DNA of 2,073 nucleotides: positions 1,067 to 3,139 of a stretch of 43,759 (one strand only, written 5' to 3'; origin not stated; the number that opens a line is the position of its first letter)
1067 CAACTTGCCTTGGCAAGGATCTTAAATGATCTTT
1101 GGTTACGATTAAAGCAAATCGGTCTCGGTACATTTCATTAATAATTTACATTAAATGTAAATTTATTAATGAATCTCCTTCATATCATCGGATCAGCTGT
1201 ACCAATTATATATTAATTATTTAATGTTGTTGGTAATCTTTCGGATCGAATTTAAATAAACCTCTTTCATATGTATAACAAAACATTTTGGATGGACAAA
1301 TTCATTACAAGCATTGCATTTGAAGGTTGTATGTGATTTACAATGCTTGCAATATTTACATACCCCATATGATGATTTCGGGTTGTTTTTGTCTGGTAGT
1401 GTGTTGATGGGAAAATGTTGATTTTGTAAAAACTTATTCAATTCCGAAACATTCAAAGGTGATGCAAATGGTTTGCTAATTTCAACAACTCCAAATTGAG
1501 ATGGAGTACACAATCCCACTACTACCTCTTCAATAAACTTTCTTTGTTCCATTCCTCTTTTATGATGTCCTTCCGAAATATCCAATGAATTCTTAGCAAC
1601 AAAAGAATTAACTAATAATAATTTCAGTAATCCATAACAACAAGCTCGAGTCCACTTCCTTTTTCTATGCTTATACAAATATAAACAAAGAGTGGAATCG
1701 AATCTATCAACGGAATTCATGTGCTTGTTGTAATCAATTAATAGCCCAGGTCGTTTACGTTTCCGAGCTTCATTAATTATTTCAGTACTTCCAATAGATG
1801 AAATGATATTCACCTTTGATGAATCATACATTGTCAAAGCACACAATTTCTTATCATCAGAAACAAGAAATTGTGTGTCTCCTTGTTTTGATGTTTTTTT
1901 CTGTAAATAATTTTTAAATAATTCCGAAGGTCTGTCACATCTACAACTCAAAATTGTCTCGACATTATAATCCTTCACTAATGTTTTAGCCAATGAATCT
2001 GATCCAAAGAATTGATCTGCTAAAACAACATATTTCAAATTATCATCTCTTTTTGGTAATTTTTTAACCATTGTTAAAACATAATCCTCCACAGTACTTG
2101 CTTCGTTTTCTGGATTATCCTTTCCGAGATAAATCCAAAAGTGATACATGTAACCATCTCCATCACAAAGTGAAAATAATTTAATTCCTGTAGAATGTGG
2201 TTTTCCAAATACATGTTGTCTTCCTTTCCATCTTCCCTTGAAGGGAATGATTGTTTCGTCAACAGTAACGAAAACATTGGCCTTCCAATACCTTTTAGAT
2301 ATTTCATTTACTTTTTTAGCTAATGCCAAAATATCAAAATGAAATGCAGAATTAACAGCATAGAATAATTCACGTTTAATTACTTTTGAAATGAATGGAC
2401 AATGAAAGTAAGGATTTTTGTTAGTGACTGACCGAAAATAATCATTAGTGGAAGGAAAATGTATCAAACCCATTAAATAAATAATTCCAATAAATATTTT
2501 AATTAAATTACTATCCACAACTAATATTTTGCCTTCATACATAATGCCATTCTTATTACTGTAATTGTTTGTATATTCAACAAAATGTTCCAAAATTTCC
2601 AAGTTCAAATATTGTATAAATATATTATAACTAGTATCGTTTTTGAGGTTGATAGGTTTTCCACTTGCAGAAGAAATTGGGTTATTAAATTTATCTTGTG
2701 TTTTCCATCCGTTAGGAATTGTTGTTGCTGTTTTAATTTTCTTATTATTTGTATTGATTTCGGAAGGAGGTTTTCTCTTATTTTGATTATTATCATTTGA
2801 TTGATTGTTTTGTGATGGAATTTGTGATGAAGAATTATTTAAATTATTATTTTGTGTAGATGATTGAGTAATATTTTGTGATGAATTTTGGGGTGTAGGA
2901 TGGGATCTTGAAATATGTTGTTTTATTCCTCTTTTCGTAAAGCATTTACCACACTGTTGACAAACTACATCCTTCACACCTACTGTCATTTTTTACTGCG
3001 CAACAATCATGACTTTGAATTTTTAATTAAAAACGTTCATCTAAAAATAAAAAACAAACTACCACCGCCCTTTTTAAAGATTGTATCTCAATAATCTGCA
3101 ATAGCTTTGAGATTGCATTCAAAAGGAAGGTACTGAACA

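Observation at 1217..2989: Intact piggyBac-family transposase with a complete DDD catalytic triad, a C2H2 finger at the N-terminus and an Asn/Gln low-complexity insert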

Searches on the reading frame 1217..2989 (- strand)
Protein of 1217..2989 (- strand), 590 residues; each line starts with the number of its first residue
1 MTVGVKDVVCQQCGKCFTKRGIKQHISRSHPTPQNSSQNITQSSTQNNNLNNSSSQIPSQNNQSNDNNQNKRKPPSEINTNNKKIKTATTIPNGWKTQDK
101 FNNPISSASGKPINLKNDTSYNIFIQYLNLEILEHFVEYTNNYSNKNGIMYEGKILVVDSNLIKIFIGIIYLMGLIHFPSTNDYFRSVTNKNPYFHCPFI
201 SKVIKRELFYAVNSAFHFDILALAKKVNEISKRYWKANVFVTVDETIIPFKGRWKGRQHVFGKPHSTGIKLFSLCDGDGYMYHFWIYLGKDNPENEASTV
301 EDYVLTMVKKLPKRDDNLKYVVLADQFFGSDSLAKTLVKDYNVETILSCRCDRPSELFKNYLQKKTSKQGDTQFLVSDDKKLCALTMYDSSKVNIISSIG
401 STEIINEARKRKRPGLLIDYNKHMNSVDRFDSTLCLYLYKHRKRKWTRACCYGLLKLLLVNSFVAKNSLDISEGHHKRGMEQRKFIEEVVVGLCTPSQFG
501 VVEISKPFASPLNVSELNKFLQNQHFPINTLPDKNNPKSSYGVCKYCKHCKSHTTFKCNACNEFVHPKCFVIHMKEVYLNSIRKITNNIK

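Call 3: search_protein_families(library=pfam, proteins=[window:1217-2989:-], max_evalue=1)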
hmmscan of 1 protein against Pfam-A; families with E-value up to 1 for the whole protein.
window:1217-2989:- (590 aa): 5 families
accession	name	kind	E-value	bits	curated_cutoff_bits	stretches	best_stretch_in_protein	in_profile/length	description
PF13843.12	DDE_Tnp_1_7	-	7.4e-44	150.9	22.4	1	120-463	2-349/349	Transposase IS4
PF19932.4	DUF6395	-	0.0034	17.8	25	1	7-48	47-88/174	Family of unknown function (DUF6395)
PF12013.13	OrsD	-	0.0064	17.4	26.6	1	8-64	12-69/114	Orsellinic acid/F9775 biosynthesis cluster protein D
PF00130.28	C1_1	-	0.29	11.5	26.5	1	542-571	12-44/53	Phorbol esters/diacylglycerol binding domain (C1 domain)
PF00628.35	PHD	-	0.76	10.3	24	1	544-575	1-33/47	PHD-finger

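Call 4: search_solved_structures(query=window:1220-2989:-, max_evalue=1, show_alignments=2)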
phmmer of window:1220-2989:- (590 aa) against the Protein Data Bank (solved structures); distinct sequences matched with E-value up to 1: 4.
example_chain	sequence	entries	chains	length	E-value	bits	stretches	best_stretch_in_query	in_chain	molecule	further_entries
9c0f_C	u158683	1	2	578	1.3e-20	76.7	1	129-567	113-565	piggyBat transposase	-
6x67_C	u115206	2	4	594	2.3e-20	75.9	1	238-561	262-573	Transposase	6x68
6e94_A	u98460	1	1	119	0.65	11.7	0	3-25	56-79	Zinc finger and BTB domain-containing protein 38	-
2ysv_A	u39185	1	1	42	0.69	11.6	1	4-30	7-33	Zinc finger protein 473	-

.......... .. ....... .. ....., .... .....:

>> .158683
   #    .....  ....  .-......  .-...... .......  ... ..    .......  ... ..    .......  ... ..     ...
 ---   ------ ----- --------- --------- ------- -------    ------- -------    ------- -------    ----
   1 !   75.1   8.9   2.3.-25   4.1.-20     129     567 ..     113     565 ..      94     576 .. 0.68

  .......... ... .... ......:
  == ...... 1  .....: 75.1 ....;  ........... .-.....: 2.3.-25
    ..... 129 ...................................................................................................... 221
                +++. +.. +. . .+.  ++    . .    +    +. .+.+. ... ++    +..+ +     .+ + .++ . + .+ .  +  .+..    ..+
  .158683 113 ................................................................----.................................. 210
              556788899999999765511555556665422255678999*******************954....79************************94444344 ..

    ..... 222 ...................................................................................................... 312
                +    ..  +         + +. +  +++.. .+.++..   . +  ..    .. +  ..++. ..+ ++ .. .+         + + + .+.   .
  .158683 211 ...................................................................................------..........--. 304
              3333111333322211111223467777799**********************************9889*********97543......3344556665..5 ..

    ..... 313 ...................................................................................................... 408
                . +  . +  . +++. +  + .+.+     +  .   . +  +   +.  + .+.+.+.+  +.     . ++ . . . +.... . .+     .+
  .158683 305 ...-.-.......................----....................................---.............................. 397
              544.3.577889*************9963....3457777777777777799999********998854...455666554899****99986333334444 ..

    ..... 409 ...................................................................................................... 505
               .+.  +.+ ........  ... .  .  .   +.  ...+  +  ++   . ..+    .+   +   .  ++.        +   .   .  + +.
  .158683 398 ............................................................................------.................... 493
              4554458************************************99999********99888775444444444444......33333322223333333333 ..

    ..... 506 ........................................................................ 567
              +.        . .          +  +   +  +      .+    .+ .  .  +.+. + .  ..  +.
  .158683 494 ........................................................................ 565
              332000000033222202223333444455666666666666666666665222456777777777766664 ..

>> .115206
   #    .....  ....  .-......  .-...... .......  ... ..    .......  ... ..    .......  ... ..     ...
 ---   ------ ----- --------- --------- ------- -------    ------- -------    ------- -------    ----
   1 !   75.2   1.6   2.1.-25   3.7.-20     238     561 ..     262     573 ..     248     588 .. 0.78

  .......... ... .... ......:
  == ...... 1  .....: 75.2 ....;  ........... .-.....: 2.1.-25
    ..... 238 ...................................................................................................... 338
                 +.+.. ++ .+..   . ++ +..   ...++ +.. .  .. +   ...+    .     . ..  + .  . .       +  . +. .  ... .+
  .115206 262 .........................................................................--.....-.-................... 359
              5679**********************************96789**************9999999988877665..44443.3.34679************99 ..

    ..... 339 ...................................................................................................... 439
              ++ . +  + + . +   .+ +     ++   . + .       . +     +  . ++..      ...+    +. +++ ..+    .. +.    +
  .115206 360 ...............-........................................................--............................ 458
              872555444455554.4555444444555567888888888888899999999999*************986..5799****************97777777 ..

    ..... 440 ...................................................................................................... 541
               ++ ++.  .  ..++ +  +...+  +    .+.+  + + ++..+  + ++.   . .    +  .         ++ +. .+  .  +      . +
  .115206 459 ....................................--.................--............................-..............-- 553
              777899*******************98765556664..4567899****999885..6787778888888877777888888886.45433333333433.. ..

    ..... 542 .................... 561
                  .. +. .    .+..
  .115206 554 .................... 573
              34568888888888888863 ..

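Call 7: find_encoding_contigs(protein=window:1217-2989:-, flank=10000, max_places=10)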
Protein window:1217-2989:- (590 aa): no gene with exactly this product is on record in the collection.

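Call 9: find_homologous_proteins(query=window:1220-2989:-, max_evalue=0.00001)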
Query window:1220-2989:-: 6941 candidates shared short words with the query, none scored E <= 0.00001.

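Call 18: search_protein_representatives(protein=window:1220-2989:-)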
Query: 590 residues. Proteins with E-value up to 0.001 (for the whole library): 5656; up to 1e-10: 1513; up to 1e-30: 43. The best 150 are listed.
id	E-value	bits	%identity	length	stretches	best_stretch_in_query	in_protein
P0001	6.5e-75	269.3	37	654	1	24-572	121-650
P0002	8.6e-74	265.6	41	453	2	108-464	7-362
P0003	2.8e-71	257.3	44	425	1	173-574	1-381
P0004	6.2e-62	226.4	37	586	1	115-493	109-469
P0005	3.6e-58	214.0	50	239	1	242-460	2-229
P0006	5.6e-52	193.5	34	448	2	296-573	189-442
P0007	3.4e-51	191.0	40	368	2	173-464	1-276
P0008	2.5e-49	184.8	43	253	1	243-461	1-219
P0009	2.6e-48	181.4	35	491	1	163-470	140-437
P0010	6.4e-44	166.9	36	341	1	206-573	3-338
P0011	1.5e-42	162.4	38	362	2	173-463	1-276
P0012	1.6e-42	162.3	34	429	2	163-460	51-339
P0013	3.2e-42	161.3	33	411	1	159-472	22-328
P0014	4.4e-41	157.6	31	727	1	152-575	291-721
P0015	1.5e-40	155.8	33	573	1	166-463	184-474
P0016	3.7e-40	154.5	28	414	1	156-568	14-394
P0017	8.2e-40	153.4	32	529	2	166-312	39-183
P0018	1.2e-39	152.8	32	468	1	123-574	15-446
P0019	1.3e-39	152.7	39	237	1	141-367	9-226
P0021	1.9e-37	145.5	28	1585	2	117-449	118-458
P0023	3.4e-37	144.7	39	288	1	173-448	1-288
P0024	6.3e-37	143.8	39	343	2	296-464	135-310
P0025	1.6e-36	142.5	31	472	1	162-572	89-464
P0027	6.6e-36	140.5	46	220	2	69-210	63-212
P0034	3.9e-33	131.3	40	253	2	323-494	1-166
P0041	4.4e-31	124.6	42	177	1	219-391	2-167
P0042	5.8e-31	124.2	43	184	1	125-283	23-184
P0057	2.1e-28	115.7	51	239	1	240-359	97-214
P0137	1.4e-20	89.9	53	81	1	240-315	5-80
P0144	2.0e-20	89.3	47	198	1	245-376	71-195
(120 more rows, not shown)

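Call 19: list_cluster_members(proteins=[P0001, P0002, P0003, P0004, P0005, P0006, P0007, P0009, P0010, P0014])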
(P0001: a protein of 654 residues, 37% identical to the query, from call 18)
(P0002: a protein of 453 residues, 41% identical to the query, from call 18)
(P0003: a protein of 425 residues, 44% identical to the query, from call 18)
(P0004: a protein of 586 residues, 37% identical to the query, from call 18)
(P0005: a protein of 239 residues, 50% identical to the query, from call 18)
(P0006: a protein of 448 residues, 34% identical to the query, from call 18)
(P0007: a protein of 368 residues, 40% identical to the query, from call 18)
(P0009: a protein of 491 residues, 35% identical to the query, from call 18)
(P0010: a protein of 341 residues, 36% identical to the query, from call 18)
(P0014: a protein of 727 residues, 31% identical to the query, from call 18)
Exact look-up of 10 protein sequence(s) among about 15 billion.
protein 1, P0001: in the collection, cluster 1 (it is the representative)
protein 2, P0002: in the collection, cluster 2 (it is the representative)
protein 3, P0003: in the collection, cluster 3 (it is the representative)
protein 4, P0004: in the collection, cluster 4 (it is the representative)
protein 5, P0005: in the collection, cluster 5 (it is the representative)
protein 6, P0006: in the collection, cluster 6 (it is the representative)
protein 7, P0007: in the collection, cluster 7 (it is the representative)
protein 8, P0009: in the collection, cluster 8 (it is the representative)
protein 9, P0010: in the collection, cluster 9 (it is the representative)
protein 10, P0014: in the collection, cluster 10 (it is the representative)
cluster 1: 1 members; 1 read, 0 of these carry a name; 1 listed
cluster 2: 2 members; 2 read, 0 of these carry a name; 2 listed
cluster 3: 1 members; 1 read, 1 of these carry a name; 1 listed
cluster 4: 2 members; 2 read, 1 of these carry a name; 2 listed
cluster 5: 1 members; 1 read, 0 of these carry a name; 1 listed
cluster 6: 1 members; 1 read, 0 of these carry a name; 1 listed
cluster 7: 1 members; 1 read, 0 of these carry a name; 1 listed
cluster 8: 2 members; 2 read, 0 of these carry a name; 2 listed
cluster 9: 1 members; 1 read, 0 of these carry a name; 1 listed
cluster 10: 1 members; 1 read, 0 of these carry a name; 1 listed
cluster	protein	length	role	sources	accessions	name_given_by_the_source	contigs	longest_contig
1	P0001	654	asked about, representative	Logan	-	-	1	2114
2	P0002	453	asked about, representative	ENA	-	-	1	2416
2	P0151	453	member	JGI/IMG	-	-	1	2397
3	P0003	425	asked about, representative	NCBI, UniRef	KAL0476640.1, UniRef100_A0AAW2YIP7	hypothetical protein AKO1_002875 [Acrasis kona] | PiggyBac transposable element-derived protein domain-containing protein n=1 Tax=Acrasis ...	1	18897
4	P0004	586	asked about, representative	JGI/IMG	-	hypothetical protein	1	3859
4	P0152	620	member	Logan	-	-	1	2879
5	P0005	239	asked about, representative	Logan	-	-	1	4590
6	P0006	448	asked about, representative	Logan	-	-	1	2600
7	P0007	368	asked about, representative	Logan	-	-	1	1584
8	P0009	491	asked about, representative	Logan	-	-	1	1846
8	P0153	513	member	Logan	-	-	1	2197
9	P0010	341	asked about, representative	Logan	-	-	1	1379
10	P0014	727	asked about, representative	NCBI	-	-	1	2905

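Call 22: find_encoding_contigs(protein=P0001, flank=10000, max_places=6)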
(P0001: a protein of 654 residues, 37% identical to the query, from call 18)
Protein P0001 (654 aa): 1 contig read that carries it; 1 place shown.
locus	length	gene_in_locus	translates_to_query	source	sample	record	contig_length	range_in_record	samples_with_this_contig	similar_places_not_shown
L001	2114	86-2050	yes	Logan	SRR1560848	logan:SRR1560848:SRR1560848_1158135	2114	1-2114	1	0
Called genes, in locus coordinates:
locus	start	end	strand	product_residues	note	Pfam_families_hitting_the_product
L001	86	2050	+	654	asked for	PF13843:DDE_Tnp_1_7, PF01609:DDE_Tnp_1 (weak)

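Call 23: find_encoding_contigs(protein=P0003, flank=10000, max_places=6)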
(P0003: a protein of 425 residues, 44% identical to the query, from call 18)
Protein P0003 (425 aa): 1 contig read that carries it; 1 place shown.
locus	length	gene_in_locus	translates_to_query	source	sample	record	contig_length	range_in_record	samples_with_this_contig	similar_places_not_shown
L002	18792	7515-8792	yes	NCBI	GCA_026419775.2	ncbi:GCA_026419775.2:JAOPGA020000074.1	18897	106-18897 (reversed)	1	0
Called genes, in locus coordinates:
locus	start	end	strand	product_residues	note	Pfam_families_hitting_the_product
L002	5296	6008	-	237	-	-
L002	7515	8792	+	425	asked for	PF13843:DDE_Tnp_1_7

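Call 26: find_homologous_proteins(query=window:1220-2716:-, max_evalue=1e-10)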
Query seq(499 aa) (499 aa): 2 proteins with E <= 1e-10 among 3685 candidates.
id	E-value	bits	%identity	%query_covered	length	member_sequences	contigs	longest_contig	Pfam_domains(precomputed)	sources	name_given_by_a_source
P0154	4.7e-21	93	26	89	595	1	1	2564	PF01609.28,PF13843.13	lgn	-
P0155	1.6e-15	75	27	61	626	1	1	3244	PF13842.13,PF13843.13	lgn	-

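Call 38: list_cluster_members(proteins=[P0008, P0011, P0012, P0013, P0015, P0016, P0017, P0018, P0021, P0025])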
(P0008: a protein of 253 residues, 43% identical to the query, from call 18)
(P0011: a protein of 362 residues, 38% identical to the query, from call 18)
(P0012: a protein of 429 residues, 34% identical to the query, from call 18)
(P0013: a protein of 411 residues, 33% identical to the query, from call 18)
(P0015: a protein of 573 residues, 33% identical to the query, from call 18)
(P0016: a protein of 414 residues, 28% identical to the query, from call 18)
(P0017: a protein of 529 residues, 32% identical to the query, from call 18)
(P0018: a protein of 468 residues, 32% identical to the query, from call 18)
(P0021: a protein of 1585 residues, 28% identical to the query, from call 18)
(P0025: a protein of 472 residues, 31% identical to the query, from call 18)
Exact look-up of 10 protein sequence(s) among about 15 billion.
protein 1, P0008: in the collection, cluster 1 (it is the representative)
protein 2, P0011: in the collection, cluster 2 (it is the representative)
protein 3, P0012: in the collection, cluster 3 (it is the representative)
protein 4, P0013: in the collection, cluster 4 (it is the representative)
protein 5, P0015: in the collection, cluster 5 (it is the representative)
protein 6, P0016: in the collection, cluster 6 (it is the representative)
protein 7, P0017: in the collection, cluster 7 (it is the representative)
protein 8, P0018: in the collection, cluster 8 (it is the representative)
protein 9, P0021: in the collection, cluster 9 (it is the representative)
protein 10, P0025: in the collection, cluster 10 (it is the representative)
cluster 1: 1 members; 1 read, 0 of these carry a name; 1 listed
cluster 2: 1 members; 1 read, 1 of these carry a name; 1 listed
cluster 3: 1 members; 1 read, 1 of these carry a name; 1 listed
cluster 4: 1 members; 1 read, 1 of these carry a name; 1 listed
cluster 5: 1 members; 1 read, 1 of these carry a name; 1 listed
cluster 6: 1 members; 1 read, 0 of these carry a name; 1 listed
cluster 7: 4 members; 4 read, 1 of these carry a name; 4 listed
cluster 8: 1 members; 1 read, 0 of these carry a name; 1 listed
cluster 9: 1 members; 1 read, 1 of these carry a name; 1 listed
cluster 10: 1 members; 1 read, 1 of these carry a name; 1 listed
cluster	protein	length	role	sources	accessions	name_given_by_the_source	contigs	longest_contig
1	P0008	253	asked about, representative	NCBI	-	-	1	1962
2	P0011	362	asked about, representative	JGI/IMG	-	hypothetical protein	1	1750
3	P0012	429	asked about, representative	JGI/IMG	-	hypothetical protein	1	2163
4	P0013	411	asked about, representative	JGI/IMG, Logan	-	hypothetical protein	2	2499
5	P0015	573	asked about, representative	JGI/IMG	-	hypothetical protein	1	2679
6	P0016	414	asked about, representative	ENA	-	-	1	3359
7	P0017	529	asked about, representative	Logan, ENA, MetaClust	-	\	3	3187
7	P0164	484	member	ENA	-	-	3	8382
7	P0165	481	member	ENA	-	-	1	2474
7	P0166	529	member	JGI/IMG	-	-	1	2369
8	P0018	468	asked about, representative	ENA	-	-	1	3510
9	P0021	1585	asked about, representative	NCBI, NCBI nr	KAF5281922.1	hypothetical protein FQR65_LT14448 [Abscondita terminalis]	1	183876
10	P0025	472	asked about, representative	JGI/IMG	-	hypothetical protein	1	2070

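Call 45: find_encoding_contigs(protein=P0004, flank=10000, max_places=4)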
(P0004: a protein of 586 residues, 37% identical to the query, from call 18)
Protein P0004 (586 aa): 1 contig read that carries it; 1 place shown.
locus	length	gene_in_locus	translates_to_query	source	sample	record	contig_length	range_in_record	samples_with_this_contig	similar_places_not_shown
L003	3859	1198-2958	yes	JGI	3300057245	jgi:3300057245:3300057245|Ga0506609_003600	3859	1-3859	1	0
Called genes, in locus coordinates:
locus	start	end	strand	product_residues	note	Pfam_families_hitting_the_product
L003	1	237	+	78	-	?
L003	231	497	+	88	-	-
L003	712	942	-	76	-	-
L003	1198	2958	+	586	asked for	PF13843:DDE_Tnp_1_7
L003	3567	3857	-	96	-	?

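Call 46: find_encoding_contigs(protein=P0002, flank=10000, max_places=4)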
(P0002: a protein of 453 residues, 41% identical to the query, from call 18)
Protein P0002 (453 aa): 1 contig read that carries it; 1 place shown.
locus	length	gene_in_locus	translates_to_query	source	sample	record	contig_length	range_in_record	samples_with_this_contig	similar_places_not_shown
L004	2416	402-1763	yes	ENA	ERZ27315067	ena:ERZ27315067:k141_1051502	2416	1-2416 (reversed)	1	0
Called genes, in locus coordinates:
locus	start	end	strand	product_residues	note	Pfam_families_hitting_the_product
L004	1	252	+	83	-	?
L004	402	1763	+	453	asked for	PF13843:DDE_Tnp_1_7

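Call 47: find_encoding_contigs(protein=P0014, flank=10000, max_places=4)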
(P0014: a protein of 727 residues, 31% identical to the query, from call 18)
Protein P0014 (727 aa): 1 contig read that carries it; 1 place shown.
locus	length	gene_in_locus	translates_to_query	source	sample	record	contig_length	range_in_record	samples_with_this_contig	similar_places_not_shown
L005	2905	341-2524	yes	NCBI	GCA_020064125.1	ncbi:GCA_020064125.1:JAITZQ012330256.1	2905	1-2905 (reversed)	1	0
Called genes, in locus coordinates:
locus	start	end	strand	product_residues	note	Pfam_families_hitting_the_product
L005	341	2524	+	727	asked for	PF13843:DDE_Tnp_1_7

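Call 57: find_encoding_contigs(protein=P0005, flank=10000, max_places=4)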
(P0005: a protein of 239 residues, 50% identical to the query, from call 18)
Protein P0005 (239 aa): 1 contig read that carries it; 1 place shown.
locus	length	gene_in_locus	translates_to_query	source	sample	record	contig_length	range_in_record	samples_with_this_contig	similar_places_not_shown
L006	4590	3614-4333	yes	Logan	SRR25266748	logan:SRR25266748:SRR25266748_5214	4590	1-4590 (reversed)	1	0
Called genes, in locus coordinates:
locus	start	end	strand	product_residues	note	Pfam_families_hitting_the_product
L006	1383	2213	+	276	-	-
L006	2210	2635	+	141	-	-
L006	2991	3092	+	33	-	-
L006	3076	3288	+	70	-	-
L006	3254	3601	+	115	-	PF13843:DDE_Tnp_1_7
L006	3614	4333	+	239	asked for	PF13843:DDE_Tnp_1_7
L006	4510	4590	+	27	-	?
